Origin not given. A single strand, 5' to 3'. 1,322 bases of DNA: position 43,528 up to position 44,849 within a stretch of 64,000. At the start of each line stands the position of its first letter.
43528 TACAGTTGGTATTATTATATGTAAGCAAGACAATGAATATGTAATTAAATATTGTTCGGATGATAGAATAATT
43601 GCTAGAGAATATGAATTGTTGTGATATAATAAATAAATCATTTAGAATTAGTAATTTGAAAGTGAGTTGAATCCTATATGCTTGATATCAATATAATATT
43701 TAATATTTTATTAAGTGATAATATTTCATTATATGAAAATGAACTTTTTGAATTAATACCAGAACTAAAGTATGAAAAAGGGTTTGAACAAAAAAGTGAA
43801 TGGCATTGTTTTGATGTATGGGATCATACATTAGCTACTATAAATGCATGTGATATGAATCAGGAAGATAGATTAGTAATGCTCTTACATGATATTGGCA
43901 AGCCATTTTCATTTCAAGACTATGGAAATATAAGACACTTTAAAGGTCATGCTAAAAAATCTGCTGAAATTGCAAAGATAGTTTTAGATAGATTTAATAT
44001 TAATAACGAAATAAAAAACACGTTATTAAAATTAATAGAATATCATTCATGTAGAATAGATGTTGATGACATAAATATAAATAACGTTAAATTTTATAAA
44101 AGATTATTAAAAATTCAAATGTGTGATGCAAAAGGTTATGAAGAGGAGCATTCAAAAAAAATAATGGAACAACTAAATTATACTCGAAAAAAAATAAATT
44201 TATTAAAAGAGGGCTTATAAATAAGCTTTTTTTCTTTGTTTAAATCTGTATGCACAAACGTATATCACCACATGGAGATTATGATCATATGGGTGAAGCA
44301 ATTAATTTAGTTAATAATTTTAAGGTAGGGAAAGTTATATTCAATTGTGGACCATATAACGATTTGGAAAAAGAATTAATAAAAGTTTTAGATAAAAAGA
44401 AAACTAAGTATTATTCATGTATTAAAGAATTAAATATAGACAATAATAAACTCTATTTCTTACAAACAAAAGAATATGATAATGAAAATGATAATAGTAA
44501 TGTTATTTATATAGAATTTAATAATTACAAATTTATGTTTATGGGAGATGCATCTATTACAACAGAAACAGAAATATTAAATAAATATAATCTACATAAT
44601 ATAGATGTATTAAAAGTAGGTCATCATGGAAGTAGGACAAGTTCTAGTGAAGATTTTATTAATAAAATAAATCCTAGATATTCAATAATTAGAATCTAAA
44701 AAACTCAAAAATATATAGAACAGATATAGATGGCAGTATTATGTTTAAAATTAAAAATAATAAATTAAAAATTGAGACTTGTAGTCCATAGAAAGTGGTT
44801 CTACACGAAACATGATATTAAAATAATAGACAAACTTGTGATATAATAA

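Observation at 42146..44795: A 580-bp imperfect direct duplication of the comEC 3' end brackets a PD-(D/E)XK nuclease + HD two-gene cassette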

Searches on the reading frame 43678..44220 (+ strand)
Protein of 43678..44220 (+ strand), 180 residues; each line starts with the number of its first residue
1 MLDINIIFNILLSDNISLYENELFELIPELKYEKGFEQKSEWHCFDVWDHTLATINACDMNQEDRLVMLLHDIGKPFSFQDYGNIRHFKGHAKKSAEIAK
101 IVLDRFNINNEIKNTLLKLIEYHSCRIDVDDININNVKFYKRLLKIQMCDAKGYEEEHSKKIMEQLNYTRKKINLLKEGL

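Call 5: search_protein_families(library=pfam, proteins=[window:43678-44220:+], max_evalue=0.01)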
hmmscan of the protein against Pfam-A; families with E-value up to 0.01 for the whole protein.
window:43678-44220:+ (180 aa): 1 family
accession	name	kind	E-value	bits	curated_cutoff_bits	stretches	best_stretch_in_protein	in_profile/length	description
PF01966.28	HD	-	4e-07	30.8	22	1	65-130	28-92/116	HD domain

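Call 8: find_encoding_contigs(protein=window:43678-44220:+, flank=8000, max_places=10)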
Protein window:43678-44220:+ (180 aa): 21 contigs read that carry it; 10 places shown.
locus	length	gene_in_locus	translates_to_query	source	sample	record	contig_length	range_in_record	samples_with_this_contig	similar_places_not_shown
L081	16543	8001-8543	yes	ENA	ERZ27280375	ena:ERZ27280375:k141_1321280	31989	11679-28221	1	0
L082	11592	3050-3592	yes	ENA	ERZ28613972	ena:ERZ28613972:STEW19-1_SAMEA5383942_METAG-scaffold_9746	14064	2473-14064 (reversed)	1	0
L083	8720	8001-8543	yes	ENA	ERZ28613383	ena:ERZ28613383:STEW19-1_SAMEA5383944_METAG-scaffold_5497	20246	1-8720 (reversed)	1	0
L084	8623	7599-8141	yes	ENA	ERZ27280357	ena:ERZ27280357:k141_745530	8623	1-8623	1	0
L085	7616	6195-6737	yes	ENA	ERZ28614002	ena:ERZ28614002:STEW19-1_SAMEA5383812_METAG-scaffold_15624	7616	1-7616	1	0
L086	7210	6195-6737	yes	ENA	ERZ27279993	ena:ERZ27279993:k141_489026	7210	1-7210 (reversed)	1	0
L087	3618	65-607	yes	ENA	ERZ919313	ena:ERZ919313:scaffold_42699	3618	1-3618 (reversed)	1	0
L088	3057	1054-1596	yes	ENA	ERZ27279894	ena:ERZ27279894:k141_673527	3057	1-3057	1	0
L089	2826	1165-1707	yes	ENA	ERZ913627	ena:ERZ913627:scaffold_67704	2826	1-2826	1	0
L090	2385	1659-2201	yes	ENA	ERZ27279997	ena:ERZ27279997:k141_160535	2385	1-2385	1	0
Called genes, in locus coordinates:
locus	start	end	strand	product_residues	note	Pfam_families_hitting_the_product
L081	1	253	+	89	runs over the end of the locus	PF00312:Ribosomal_S15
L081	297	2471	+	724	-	PF01138:RNase_PH, PF03725:RNase_PH_C, PF03726:PNPase, PF01138:RNase_PH, PF03725:RNase_PH_C (weak), PF00575:S1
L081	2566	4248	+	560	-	PF08341:TED (weak)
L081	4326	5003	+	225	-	PF10531:SLBB, PF22461:SLBB_2 (weak), PF12836:HHH_3, PF00633:HHH (weak)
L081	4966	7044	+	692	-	PF13567:DUF4131 (weak), PF03772:Competence, PF00753:Lactamase_B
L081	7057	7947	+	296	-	PF17761:DUF1016_N, PF06250:YhcG_C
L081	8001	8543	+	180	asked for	PF01966:HD (weak)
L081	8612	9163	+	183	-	PF00753:Lactamase_B (faint)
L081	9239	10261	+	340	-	PF02661:Fic (weak)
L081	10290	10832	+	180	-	PF13302:Acetyltransf_3, PF00583:Acetyltransf_1, PF13673:Acetyltransf_10, PF13508:Acetyltransf_7, PF08445:FR47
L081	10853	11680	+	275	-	-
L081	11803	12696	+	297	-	PF02899:Phage_int_SAM_1, PF13495:Phage_int_SAM_4, PF00589:Phage_integrase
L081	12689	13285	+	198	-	PF00265:TK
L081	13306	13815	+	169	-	-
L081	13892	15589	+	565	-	PF12704:MacB_PCD (weak), PF02687:FtsX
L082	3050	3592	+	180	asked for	PF01966:HD (weak)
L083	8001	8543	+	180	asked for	PF01966:HD (weak)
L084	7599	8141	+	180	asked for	PF01966:HD (weak)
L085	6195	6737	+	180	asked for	PF01966:HD (weak)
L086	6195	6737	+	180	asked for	PF01966:HD (weak)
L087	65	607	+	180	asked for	PF01966:HD (weak)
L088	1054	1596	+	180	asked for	PF01966:HD (weak)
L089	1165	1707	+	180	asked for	PF01966:HD (weak)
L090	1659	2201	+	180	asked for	PF01966:HD (weak)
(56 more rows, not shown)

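Call 61: search_protein_families(library=padloc, max_evalue=0.01, proteins=[window:43678-44220:+])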
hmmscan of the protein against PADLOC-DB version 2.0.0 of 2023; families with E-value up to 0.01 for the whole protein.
window:43678-44220:+ (180 aa): 2 families
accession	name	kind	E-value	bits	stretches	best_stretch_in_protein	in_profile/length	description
PDLC02251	AbiEi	-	0.0018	15.8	0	59-127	156-223/230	AbiEi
PDLC01456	Cas3a2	-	0.0057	14.8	1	66-165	52-147/207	CAS-I; effector_G3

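Call 62: search_protein_families(library=ncbifam, max_evalue=0.01, proteins=[window:43678-44220:+])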
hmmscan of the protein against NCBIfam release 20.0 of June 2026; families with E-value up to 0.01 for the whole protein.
window:43678-44220:+ (180 aa): 3 families
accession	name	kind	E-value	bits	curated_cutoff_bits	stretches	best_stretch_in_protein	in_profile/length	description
NF008137.0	PRK10885.1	equivalog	3.1e-07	29.5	451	1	23-133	203-315/409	multifunctional CCA addition/repair protein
TIGR00277.1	HDIG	domain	4.7e-05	23.2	27.6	1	38-112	3-78/84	HDIG domain-containing metalloprotein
TIGR02692.1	tRNA_CCA_actino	equivalog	0.00029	19.6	438.8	1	27-123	240-342/466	CCA tRNA nucleotidyltransferase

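Call 69: find_homologous_proteins(query=window:43678-44220:+, max_evalue=0.00001)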
Query window:43678-44220:+ (180 aa): 240 proteins with E <= 0.00001 among 470 candidates; the best 120 are listed.
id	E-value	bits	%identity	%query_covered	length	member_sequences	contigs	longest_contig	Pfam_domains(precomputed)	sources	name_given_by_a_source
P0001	8.8e-109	379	96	100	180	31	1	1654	PF01966.29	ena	-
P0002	1.2e-97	343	87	97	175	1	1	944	PF01966.29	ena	-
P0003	4.0e-95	335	86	97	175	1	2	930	PF01966.29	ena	-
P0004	3.4e-91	322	82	97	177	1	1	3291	PF01966.29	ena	-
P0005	5.8e-91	321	82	97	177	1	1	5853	PF01966.29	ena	-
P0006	2.8e-90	319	81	97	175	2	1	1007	PF01966.29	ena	-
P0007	1.6e-86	307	78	99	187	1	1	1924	PF01966.29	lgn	-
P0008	6.9e-86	305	77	95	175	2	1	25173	PF01966.29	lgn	-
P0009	9.9e-85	301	84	88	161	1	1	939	PF01966.29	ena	-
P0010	1.7e-84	300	76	99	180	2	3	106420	PF01966.29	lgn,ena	-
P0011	3.9e-82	292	77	95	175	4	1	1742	PF01966.29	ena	-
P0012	3.0e-81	289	73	98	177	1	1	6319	PF01966.29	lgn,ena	-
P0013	1.2e-77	278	69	98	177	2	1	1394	PF01966.29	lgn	-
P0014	1.7e-76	274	68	97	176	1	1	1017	PF01966.29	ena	-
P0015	8.4e-76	272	70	96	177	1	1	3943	PF01966.29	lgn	-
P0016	2.2e-75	270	67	97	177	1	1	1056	PF01966.29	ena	-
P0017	4.5e-75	269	72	96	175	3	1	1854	PF01966.29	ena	-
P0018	1.6e-74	267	69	96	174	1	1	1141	PF01966.29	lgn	-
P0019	2.7e-73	264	74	87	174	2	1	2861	PF01966.29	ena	-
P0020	3.0e-73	263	70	95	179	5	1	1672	PF01966.29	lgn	-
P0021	4.6e-72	259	71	92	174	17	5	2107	PF01966.29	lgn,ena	-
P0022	8.8e-72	259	70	92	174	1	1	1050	PF01966.29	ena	-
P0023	2.7e-71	257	68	98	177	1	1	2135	PF01966.29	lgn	-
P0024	4.4e-71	256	64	97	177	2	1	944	PF01966.29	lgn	-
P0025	5.2e-70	253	69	87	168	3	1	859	PF01966.29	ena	-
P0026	8.3e-69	249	63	96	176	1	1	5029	PF01966.29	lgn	-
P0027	2.6e-68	247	64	97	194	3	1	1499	PF01966.29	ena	-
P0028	7.1e-67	243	66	97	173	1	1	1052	PF01966.29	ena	-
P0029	1.2e-66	242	66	91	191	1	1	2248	PF01966.29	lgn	-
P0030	4.4e-65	237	62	90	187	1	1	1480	PF01966.29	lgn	-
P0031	9.0e-65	236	64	96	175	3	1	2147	PF01966.29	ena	-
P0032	1.6e-63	232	64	94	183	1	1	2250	PF01966.29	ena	-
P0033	8.3e-63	229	63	94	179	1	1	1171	PF01966.29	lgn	-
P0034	3.3e-62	227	60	98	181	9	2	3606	PF01966.29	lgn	-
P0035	3.6e-62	227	61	97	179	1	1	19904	PF01966.29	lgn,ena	-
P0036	4.9e-62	227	66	88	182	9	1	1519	PF01966.29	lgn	-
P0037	1.1e-61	226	64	91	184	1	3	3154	PF01966.29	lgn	-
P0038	1.5e-61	225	65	91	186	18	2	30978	PF01966.29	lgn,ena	-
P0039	1.7e-61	225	65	88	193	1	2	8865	PF01966.29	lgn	-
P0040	3.1e-61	224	60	96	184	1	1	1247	PF01966.29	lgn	-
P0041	3.8e-61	224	61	96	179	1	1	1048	PF01966.29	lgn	-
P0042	6.6e-61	223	58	96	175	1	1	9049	PF01966.29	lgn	-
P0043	7.9e-60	220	64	87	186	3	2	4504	PF01966.29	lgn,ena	-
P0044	2.1e-59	218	61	92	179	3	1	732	PF01966.29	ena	-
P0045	2.9e-59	218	58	95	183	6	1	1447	PF01966.29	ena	-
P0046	3.3e-59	218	58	96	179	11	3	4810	PF01966.29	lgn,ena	-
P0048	2.3e-56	208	57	92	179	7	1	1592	PF01966.29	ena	-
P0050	5.6e-54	201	57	96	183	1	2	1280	PF01966.29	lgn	-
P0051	1.1e-52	196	53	98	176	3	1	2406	PF01966.29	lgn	-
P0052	4.1e-52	195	56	93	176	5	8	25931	PF01966.29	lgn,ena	-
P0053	2.0e-51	192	54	95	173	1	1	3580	PF01966.29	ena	-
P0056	7.7e-51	190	54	88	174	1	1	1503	PF01966.29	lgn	-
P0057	7.1e-50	187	52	92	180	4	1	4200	PF01966.29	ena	-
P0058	1.2e-49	187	51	88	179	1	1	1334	PF01966.29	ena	-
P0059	1.0e-48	183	53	99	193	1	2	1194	PF01966.29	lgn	-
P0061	7.5e-48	181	53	89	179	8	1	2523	PF01966.29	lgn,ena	-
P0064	1.8e-44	170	48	94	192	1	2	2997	PF01966.29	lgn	-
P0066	4.9e-44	168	51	92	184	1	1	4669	PF01966.29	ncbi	-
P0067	5.2e-44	168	50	93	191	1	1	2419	PF01966.29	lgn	-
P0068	8.0e-44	168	51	91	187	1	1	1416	PF01966.29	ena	-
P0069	1.1e-43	167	46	95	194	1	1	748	PF01966.29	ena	-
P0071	4.3e-42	162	69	60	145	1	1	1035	PF01966.29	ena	-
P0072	4.4e-42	162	43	96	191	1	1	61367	PF01966.29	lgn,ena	-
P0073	4.9e-42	162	47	93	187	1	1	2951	PF01966.29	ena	-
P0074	8.5e-42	161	44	95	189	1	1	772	PF01966.29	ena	-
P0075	1.8e-41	160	50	89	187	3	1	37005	PF01966.29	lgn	-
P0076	5.5e-41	158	47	96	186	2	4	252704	PF01966.29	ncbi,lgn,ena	-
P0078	1.3e-40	157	49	88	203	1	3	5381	PF01966.29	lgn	-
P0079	3.9e-40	156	46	86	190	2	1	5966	PF01966.29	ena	-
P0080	4.1e-38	149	46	92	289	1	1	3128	PF01966.29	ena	-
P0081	6.8e-38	148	47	89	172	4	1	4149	PF01966.29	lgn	-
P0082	7.0e-37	145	46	88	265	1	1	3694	PF01966.29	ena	-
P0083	9.1e-37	145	43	91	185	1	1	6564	PF01966.29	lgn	-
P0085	9.5e-37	144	44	85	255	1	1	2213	PF01966.29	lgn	-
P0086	3.9e-36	142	43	85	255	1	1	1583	PF01966.29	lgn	-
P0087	1.2e-35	141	47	88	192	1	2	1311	PF01966.29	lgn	-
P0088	4.0e-35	139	42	98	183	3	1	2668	PF01966.29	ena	-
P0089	9.4e-35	138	44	91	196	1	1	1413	PF01966.29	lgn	-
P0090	4.4e-34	136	47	89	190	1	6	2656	PF01966.29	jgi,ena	-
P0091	9.8e-34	135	45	93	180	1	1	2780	PF01966.29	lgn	-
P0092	1.2e-33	134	45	93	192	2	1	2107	PF01966.29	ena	-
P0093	7.5e-33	132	64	56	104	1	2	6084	PF01966.29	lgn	-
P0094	2.3e-31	127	43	81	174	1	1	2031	PF01966.29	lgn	-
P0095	3.0e-31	127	45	92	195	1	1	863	PF01966.29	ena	-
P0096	3.3e-31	126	48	81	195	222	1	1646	PF01966.29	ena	-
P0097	3.5e-31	126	45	77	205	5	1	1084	PF01966.29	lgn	-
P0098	6.3e-31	126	42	91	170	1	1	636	PF01966.29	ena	-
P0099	8.8e-31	125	45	92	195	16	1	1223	PF01966.29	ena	-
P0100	1.4e-30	124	46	91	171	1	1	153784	PF01966.29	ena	-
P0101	1.7e-30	124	45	91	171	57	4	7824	PF01966.29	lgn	-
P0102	6.1e-30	122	45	91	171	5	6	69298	PF01966.29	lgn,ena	-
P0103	6.3e-30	122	45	84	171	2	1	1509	PF01966.29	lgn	-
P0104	7.1e-30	122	44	91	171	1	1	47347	PF01966.29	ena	-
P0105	1.4e-29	121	45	84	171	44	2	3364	PF01966.29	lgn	-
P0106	1.5e-29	121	44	84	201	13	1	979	PF01966.29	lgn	-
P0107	4.3e-29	120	46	82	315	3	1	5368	PF01966.29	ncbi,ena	-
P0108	8.0e-29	119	43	96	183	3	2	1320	PF01966.29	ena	-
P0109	1.5e-28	118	45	73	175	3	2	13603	PF01966.29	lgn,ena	-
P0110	1.9e-28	117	48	81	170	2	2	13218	PF01966.29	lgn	-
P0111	2.3e-28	117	43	93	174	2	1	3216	PF01966.29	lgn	-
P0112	2.3e-28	117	43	84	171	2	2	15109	PF01966.29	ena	-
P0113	3.0e-28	117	48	81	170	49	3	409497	PF01966.29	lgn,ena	-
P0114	3.3e-28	117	46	82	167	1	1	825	PF01966.29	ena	-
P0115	6.4e-28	116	46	69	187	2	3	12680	PF01966.29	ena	-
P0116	9.3e-28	115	43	84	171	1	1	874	PF01966.29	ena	-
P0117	9.4e-28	115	41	92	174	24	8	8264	PF01966.29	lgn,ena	-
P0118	1.2e-27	115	37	90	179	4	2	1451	PF01966.29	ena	-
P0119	1.2e-27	115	45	85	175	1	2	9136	PF01966.29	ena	-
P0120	2.6e-27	114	40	97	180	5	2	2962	PF01966.29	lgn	-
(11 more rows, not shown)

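Call 70: find_encoding_contigs(protein=P0010, flank=6000, max_places=2)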
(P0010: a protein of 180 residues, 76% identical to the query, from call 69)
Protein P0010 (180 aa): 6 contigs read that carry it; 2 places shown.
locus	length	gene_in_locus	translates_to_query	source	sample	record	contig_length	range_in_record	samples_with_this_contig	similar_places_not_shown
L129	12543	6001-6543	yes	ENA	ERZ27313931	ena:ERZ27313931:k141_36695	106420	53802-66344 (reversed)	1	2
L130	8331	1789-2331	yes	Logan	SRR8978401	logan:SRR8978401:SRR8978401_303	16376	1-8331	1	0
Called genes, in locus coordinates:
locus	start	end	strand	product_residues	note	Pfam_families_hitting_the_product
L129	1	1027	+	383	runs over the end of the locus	PF01098:FTSW_RODA_SPOVE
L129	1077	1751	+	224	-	PF10531:SLBB, PF22461:SLBB_2 (weak), PF12836:HHH_3, PF14520:HHH_5 (faint), PF00633:HHH (weak), PF03934:T2SSK (weak)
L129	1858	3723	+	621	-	PF03772:Competence, PF00753:Lactamase_B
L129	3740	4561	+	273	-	PF02498:Bro-N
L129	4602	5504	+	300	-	-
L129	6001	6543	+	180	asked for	PF01966:HD (weak)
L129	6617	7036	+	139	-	-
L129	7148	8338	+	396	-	-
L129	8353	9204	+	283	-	PF00892:EamA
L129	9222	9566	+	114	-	-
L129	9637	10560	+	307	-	PF06144:DNA_pol3_delta (faint), PF21694:DNA_pol3_delta_C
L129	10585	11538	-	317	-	PF11858:DUF3378, PF01351:RNase_HII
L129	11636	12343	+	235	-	PF02674:Colicin_V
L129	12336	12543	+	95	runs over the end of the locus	PF00085:Thioredoxin, PF13098:Thioredoxin_2 (weak)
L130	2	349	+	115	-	?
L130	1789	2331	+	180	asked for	PF01966:HD (weak)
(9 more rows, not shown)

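Call 71: find_encoding_contigs(protein=P0008, flank=6000, max_places=2)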
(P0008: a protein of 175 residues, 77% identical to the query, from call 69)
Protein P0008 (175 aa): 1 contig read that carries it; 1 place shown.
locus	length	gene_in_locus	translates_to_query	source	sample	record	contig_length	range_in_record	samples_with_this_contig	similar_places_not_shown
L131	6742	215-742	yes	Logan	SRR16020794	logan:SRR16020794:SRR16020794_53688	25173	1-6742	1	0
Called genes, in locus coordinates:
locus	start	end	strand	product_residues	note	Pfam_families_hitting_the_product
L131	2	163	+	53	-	?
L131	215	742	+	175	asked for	PF01966:HD (weak)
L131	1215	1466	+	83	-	-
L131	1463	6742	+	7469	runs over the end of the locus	PF03382:DUF285, PF09479:Flg_new, PF03382:DUF285, PF09479:Flg_new, PF03382:DUF285, PF09479:Flg_new, PF02368:Big_2, PF09479:Flg_new, +1 more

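Call 72: find_encoding_contigs(protein=P0038, flank=6000, max_places=2)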
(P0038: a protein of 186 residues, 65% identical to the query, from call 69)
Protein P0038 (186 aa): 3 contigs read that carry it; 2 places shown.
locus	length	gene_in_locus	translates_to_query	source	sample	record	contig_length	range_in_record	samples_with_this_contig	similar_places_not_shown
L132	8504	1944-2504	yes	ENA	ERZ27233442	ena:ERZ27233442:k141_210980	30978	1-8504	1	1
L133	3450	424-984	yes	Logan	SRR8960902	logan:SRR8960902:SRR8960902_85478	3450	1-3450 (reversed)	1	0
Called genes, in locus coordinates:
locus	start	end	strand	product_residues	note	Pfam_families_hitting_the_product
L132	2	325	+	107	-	?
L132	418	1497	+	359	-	-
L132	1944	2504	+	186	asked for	PF01966:HD (weak)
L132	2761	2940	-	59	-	-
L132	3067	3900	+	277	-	PF01678:DAP_epimerase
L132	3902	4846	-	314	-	PF03851:UvdE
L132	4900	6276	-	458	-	PF02127:Peptidase_M18, PF05343:Peptidase_M42 (weak)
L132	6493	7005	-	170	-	PF18955:DUF5698, PF10035:DUF2179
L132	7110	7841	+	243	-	-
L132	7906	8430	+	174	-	-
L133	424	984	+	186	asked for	PF01966:HD (weak)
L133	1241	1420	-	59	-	-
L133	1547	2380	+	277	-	PF01678:DAP_epimerase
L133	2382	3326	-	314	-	PF03851:UvdE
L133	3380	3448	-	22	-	?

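Call 73: find_encoding_contigs(protein=P0076, flank=6000, max_places=2)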
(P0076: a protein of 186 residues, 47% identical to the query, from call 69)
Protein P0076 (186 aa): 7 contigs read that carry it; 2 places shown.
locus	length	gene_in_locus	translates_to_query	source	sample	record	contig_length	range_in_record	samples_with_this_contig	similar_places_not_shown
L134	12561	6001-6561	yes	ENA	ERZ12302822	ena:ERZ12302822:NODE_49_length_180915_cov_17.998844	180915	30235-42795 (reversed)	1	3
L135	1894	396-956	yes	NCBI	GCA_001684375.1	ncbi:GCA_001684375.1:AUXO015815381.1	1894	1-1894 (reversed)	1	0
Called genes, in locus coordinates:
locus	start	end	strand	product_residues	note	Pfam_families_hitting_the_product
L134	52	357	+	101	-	-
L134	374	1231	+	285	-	PF09546:Spore_III_AE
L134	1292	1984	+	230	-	PF09581:Spore_III_AF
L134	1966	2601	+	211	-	-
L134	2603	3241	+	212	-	PF12685:SpoIIIAH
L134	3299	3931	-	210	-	PF00027:cNMP_binding, PF13545:HTH_Crp_2 (weak)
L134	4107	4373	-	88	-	-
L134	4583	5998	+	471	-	PF00919:UPF0004, PF04055:Radical_SAM, PF01938:TRAM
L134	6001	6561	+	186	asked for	PF01966:HD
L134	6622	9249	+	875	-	PF01624:MutS_I, PF05188:MutS_II, PF05192:MutS_III, PF05190:MutS_IV, PF00488:MutS_V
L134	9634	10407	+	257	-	-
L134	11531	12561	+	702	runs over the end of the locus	PF09826:Beta_propel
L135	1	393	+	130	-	?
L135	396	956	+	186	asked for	PF01966:HD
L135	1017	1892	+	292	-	?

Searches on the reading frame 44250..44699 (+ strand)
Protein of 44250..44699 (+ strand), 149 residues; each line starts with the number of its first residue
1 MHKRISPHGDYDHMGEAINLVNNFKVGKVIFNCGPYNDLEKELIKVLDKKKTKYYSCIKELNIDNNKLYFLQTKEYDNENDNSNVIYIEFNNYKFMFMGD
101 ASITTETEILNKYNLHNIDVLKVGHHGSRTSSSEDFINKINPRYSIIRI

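Call 5: search_protein_families(library=pfam, proteins=[window:44250-44699:+], max_evalue=0.01)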
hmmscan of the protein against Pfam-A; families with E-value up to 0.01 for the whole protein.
window:44250-44699:+ (149 aa): 2 families
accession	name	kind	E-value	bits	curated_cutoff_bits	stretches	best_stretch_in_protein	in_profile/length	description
PF00753.33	Lactamase_B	-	4.5e-08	33.7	22.7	1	8-147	51-192/196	Metallo-beta-lactamase superfamily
PF16475.10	DUF5052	-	0.004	17.2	29.4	1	59-118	56-118/199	Domain of unknown function (DUF5052)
